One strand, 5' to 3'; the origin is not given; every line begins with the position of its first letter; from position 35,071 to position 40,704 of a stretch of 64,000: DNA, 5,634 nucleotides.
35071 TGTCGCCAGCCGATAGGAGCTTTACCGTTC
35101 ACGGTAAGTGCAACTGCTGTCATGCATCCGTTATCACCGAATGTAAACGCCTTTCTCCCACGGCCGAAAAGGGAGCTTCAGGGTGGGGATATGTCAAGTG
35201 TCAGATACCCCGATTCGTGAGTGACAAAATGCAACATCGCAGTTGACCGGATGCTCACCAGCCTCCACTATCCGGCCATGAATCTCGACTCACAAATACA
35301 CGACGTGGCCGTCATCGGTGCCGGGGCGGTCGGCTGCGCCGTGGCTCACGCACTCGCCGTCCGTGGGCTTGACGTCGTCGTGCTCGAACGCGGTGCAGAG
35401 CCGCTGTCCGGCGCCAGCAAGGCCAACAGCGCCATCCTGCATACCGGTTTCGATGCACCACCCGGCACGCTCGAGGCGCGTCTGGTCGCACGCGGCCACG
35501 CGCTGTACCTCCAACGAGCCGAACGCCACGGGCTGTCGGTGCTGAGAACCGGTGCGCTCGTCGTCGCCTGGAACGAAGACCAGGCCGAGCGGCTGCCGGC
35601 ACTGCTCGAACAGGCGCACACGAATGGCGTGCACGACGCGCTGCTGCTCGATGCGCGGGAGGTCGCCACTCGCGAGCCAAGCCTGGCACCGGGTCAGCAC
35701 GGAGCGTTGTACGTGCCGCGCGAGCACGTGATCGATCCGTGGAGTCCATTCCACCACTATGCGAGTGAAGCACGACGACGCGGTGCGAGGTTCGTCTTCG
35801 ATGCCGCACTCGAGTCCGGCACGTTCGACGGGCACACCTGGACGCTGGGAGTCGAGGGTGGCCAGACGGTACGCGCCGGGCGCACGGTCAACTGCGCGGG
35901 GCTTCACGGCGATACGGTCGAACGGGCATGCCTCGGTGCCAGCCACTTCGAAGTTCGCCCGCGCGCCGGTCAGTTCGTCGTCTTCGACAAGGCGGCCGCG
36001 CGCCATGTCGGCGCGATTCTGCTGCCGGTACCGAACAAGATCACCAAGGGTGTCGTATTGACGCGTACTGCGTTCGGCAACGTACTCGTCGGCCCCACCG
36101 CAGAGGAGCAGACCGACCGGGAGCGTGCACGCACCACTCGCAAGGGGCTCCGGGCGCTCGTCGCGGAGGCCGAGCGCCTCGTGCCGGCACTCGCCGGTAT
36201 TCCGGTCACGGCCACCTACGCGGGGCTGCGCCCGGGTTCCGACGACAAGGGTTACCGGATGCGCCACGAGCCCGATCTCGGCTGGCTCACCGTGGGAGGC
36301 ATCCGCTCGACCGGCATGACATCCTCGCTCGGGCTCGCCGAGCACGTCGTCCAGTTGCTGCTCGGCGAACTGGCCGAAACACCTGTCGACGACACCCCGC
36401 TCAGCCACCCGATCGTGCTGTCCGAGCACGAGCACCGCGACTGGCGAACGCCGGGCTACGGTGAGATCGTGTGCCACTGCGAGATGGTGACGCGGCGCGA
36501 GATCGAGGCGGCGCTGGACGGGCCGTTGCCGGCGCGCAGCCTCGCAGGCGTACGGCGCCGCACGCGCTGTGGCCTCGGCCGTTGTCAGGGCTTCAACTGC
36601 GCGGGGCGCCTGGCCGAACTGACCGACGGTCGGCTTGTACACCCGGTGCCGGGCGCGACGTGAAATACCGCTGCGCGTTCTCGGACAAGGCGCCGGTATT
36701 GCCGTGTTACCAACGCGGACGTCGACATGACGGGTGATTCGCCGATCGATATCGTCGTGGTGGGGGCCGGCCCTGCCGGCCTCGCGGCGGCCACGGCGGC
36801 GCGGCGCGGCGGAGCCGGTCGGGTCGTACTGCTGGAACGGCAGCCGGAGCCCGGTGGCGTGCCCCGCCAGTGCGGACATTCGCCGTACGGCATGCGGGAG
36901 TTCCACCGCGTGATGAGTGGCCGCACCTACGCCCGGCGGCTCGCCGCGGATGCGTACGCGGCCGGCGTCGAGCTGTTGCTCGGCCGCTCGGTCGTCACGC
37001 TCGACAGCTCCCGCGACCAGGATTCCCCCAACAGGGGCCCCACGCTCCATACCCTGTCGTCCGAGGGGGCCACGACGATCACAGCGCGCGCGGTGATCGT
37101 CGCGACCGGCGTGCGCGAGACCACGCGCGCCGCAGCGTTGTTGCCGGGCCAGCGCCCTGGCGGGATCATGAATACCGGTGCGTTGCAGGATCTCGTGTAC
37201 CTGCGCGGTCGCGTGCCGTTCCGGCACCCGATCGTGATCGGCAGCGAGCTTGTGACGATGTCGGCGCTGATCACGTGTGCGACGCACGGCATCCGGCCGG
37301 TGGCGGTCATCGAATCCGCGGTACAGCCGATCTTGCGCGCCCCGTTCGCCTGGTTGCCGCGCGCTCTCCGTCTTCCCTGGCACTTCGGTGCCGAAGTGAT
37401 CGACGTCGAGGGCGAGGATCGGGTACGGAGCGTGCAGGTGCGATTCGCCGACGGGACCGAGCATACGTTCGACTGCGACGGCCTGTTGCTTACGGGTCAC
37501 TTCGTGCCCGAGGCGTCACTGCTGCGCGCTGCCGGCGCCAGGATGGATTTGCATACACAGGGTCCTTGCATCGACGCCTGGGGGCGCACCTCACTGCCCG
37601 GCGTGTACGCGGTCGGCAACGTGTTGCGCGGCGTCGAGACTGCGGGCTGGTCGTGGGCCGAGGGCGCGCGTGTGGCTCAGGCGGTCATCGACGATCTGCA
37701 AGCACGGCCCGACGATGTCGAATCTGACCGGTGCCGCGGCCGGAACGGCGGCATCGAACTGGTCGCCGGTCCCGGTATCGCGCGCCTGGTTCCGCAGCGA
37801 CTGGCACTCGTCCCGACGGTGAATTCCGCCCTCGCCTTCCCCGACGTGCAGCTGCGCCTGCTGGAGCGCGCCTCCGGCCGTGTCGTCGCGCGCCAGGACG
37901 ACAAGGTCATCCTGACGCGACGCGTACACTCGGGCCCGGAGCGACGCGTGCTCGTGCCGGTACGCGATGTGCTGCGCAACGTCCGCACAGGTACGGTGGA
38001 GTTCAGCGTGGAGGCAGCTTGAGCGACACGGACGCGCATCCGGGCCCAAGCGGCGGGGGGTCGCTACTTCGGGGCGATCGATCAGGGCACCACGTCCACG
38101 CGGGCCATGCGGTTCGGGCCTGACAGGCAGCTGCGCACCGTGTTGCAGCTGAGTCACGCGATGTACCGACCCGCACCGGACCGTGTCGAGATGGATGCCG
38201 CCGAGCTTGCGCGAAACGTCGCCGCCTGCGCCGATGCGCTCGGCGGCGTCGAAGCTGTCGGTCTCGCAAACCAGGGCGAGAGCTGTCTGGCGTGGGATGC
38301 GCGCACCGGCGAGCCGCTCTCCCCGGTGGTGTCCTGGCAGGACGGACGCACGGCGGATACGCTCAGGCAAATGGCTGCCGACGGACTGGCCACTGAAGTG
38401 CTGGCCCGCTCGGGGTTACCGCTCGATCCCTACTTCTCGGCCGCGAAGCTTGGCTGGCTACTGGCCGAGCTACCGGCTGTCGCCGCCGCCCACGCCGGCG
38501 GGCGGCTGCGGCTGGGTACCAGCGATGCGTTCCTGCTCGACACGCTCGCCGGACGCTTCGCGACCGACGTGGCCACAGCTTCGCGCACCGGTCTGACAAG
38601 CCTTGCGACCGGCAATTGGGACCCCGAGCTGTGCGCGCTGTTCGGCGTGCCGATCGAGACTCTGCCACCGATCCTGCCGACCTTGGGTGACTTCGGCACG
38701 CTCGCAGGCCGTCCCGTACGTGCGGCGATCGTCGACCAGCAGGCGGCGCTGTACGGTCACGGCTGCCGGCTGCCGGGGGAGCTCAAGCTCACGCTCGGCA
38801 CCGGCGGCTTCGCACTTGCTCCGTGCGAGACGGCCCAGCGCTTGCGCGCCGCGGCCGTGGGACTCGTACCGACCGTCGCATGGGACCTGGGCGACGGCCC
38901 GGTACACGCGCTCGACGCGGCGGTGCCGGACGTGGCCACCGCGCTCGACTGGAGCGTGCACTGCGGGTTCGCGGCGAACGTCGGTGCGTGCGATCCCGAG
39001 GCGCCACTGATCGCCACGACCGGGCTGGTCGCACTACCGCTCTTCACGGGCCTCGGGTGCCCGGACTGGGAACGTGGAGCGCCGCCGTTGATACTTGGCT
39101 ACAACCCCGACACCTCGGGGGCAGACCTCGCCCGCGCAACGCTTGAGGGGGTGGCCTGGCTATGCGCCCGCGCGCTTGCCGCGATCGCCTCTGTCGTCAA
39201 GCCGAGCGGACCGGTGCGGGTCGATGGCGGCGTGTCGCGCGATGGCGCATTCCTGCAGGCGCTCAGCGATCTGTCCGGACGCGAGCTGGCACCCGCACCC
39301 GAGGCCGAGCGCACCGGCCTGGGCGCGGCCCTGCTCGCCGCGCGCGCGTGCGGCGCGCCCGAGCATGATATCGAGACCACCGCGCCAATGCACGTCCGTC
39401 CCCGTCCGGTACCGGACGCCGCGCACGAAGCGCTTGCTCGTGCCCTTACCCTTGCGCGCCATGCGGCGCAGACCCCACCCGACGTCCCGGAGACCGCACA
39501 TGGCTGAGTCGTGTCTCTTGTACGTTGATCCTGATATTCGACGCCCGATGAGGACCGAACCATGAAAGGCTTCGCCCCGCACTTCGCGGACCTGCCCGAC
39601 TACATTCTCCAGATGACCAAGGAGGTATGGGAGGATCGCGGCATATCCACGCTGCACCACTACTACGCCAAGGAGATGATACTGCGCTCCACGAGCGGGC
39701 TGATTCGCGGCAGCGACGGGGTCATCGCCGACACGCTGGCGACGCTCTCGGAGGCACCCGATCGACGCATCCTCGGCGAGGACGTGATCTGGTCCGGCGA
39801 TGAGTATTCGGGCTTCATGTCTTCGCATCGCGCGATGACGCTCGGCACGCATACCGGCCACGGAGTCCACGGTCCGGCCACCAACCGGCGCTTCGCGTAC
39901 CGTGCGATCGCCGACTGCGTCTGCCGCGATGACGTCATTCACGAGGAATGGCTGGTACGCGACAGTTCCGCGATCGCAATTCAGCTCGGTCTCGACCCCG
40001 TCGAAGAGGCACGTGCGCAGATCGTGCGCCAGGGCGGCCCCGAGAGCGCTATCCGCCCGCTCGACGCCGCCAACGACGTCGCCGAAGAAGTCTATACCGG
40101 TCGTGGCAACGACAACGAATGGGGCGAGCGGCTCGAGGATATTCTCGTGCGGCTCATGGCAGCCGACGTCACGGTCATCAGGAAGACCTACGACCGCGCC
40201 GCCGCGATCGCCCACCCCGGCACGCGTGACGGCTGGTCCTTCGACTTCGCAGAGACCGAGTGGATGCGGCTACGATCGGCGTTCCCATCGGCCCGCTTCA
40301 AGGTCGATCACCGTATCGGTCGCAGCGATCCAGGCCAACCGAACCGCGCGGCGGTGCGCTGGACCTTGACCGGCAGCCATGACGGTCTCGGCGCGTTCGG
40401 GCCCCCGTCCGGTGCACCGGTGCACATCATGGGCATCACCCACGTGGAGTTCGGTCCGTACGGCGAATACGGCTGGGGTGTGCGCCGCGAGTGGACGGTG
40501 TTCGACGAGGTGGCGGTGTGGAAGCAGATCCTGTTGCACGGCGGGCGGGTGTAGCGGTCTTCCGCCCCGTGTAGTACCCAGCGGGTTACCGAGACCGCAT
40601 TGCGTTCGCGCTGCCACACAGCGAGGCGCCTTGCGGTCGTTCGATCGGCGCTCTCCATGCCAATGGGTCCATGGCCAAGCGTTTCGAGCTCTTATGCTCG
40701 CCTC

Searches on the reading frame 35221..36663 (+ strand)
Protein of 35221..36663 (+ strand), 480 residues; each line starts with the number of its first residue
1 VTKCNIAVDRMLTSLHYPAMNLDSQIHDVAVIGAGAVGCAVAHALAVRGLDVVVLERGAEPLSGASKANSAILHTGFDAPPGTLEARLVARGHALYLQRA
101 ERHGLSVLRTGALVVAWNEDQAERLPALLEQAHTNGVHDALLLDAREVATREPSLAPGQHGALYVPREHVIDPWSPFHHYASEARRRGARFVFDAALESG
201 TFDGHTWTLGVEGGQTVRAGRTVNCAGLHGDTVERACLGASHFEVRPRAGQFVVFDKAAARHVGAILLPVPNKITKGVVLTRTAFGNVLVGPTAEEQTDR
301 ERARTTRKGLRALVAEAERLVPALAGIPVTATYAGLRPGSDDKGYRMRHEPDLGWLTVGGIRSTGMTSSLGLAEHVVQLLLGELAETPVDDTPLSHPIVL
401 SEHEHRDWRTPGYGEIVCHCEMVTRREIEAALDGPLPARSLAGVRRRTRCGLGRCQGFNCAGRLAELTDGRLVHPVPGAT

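Call 47: search_protein_families(library=pfam, proteins=[window:35221-36663:+], max_evalue=0.00001)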
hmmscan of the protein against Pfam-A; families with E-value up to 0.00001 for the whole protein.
window:35221-36663:+ (480 aa): 3 families
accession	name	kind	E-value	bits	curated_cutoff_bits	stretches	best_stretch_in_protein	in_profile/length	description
PF01266.30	DAO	-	3.2e-60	205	27.9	1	28-379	1-353/353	FAD dependent oxidoreductase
PF04324.20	Fer2_BFD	-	2.2e-08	34.8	26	1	416-467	1-47/50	BFD-like [2Fe-2S] binding domain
PF13450.12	NAD_binding_8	-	4.6e-06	27.2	21.9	0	31-65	1-34/68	NAD(P)-binding Rossmann-like domain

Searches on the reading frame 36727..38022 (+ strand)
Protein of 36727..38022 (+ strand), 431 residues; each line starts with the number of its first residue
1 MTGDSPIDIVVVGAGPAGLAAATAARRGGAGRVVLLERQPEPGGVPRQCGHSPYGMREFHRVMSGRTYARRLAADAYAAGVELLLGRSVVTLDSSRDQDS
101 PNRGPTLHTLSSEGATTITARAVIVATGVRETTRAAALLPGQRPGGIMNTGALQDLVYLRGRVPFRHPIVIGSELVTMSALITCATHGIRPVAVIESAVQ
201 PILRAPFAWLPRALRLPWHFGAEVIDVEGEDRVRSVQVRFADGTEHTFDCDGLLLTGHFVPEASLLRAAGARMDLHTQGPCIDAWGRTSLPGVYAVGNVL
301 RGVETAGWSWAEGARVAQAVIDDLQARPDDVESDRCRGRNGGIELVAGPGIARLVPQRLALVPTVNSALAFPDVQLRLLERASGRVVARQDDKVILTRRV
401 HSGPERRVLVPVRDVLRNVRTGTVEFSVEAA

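Call 47: search_protein_families(library=pfam, proteins=[window:36727-38022:+], max_evalue=0.00001)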
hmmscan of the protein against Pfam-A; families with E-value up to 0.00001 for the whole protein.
window:36727-38022:+ (431 aa): 6 families
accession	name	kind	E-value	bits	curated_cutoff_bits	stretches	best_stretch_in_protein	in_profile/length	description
PF07992.20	Pyr_redox_2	-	5.1e-24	85.6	26.1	1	8-312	2-290/291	Pyridine nucleotide-disulphide oxidoreductase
PF00890.30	FAD_binding_2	-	5.3e-11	42.8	20.4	0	8-43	1-35/414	FAD binding domain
PF13738.12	Pyr_redox_3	-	3.4e-10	40.1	30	0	10-39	1-30/305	Pyridine nucleotide-disulphide oxidoreductase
PF12831.13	FAD_oxidored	-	1.3e-09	38.4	27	1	8-45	1-37/416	FAD dependent oxidoreductase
PF01266.30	DAO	-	5.1e-09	36.5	27.9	0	8-44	1-37/353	FAD dependent oxidoreductase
PF13450.12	NAD_binding_8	-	8e-07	29.7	21.9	1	11-44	1-33/68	NAD(P)-binding Rossmann-like domain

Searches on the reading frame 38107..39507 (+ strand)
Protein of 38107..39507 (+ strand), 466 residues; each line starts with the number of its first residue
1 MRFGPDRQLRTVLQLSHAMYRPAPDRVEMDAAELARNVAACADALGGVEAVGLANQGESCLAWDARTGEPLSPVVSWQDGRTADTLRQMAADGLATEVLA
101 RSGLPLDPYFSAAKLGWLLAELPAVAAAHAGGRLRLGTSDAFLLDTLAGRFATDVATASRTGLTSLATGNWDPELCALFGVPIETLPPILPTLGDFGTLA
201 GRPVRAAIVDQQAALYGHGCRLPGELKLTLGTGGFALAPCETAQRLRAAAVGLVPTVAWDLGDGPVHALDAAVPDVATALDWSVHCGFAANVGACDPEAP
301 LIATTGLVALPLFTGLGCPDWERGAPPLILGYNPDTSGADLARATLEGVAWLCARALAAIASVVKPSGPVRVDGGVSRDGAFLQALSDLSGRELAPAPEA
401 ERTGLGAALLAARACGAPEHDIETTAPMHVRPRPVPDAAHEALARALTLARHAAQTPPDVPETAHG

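Call 47: search_protein_families(library=pfam, proteins=[window:38107-39507:+], max_evalue=0.00001)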
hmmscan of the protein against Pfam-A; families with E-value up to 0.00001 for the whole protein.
window:38107-39507:+ (466 aa): 2 families
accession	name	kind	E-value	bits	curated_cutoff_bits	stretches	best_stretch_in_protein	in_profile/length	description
PF00370.27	FGGY_N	-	3.8e-33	115.5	28.8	1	12-199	26-216/245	FGGY family of carbohydrate kinases, N-terminal domain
PF02782.22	FGGY_C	-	1.4e-15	58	27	1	228-414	3-197/198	FGGY family of carbohydrate kinases, C-terminal domain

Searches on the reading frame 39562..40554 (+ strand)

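Call 47: search_protein_families(library=pfam, proteins=[window:39562-40554:+], max_evalue=0.00001)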
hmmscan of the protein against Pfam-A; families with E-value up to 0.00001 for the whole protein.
window:39562-40554:+ (330 aa): 2 families
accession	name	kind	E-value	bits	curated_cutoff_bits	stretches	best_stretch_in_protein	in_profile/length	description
PF07366.18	SnoaL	-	2.5e-19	69.8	28.4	2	15-142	3-126/126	SnoaL-like polyketide cyclase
PF12680.13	SnoaL_2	-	3.9e-09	37.5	27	0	195-297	16-94/102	SnoaL-like domain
